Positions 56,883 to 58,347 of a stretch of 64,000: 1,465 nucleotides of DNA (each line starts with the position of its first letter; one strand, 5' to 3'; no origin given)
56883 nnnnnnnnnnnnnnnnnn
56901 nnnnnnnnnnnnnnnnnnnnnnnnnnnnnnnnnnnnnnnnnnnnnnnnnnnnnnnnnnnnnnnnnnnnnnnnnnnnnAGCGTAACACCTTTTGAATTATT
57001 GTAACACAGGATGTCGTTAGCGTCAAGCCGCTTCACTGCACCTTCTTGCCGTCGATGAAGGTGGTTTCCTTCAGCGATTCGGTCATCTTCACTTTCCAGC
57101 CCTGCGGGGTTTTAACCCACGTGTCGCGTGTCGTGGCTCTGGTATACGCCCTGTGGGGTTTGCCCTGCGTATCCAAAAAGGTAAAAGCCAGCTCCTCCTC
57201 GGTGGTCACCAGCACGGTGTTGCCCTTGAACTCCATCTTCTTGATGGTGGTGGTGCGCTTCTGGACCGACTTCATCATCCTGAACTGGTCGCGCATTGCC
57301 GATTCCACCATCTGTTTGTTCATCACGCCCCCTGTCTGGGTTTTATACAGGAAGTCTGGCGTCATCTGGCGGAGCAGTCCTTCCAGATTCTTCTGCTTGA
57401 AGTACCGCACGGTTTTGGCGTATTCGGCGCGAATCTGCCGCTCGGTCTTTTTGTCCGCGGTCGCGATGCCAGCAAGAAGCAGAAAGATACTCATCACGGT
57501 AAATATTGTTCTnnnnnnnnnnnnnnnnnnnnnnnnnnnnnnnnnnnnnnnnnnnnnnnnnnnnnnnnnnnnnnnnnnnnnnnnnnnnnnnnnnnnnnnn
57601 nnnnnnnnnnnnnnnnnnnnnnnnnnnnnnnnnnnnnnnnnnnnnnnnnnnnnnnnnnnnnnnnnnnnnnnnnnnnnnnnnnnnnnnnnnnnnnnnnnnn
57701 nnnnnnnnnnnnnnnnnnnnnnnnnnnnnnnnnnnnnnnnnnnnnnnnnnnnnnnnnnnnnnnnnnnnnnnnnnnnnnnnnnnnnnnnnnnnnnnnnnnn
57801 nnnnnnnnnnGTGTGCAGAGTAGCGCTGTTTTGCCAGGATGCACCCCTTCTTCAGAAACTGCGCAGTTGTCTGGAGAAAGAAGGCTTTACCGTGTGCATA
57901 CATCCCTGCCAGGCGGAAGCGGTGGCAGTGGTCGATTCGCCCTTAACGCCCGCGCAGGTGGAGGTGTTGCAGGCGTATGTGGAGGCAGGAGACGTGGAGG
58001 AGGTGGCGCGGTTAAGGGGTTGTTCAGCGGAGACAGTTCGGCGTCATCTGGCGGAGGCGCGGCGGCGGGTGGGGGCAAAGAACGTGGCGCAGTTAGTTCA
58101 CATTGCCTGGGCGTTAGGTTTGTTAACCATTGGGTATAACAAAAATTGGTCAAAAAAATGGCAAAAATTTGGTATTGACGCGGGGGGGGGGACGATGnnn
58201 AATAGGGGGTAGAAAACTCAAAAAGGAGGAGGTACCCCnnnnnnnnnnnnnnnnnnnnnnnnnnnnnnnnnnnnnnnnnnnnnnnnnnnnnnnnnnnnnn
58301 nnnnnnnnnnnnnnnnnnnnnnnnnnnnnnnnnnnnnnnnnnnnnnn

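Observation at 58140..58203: G10 homopolymer inside the -35/-10 spacer: candidate phase-variation switch for the cassette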

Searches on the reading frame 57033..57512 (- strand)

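Call 8: search_protein_families(library=pfam, proteins=[window:57033-57512:-], max_evalue=0.01)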
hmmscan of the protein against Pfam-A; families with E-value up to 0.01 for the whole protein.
window:57033-57512:- (159 aa): 4 families
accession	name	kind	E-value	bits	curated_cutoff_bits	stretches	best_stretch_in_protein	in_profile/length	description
PF14534.12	DUF4440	-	3.9e-08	34.1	25.2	1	27-141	1-107/107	Domain of unknown function (DUF4440)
PF13577.12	SnoaL_4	-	1.6e-05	25.4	24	1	24-142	6-123/126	SnoaL-like domain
PF12680.13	SnoaL_2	-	0.0017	19.4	27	1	35-106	5-73/102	SnoaL-like domain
PF08722.17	Tn7_TnsA-like_N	-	0.003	18.5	26.5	0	26-82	6-56/85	TnsA-like endonuclease N terminal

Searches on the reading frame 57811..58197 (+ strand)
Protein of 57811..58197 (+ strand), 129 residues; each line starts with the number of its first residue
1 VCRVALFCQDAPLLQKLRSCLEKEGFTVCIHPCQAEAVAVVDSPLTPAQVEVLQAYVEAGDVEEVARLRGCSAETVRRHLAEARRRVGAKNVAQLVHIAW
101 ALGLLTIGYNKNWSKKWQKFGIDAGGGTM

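Call 8: search_protein_families(library=pfam, proteins=[window:57811-58197:+], max_evalue=0.01)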
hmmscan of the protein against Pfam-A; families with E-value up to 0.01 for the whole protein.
window:57811-58197:+ (129 aa): 5 families
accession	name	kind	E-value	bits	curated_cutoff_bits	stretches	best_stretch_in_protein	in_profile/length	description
PF00196.25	GerE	-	1.7e-07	31.2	23.5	1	44-99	2-57/57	Bacterial regulatory proteins, luxR family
PF08281.18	Sigma70_r4_2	-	0.0001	22.3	25.7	1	45-86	11-53/54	Sigma-70, region 4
PF04545.22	Sigma70_r4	-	0.00045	20.1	24.1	1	45-87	5-48/50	Sigma-70, region 4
PF14493.12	HTH_40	-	0.0037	17.9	27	1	51-85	4-38/89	Helix-turn-helix domain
PF13556.12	HTH_30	-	0.0044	17.2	27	1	50-101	2-56/59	PucR C-terminal helix-turn-helix domain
